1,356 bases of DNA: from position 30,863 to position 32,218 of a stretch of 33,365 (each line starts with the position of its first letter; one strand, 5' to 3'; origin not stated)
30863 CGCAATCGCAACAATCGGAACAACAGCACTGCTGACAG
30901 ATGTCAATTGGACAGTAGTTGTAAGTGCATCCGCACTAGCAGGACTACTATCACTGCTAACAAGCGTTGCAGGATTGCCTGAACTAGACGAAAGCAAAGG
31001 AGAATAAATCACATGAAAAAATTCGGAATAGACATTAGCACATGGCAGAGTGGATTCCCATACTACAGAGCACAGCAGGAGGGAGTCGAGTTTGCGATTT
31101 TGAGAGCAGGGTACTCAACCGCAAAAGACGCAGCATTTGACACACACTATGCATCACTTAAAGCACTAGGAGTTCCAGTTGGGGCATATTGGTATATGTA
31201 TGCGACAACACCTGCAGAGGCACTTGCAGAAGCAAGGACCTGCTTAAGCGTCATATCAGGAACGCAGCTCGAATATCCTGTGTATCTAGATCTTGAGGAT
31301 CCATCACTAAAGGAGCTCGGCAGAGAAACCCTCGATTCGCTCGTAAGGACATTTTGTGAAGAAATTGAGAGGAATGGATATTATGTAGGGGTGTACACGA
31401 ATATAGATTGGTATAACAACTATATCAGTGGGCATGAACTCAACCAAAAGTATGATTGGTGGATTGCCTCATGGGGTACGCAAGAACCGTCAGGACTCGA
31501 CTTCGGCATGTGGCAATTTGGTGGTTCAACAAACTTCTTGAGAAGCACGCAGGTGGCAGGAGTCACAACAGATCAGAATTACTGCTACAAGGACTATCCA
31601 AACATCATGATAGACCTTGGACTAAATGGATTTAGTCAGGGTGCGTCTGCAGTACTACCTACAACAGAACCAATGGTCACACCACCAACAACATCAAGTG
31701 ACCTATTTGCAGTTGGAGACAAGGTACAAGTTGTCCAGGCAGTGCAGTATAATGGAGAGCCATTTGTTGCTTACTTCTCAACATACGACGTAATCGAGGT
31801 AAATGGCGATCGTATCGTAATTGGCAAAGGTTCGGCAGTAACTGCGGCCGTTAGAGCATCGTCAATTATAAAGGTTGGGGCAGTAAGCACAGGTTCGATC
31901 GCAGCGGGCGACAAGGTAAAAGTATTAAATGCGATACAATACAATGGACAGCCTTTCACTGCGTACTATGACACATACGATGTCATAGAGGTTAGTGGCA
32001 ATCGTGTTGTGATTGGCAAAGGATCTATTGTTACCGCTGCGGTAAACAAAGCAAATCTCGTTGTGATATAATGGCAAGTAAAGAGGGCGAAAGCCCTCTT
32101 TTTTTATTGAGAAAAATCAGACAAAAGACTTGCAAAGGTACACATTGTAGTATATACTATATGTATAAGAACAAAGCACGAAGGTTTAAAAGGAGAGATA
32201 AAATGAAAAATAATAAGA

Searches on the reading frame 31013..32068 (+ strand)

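Call 70: search_protein_families(library=pfam, proteins=[window:31013-32068:+], max_evalue=0.001)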
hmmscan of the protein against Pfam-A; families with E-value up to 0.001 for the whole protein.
window:31013-32068:+ (352 aa): 1 family
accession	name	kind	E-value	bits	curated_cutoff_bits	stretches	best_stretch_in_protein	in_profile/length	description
PF01183.26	Glyco_hydro_25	-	3.2e-26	93.2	27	1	6-173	1-175/180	Glycosyl hydrolases family 25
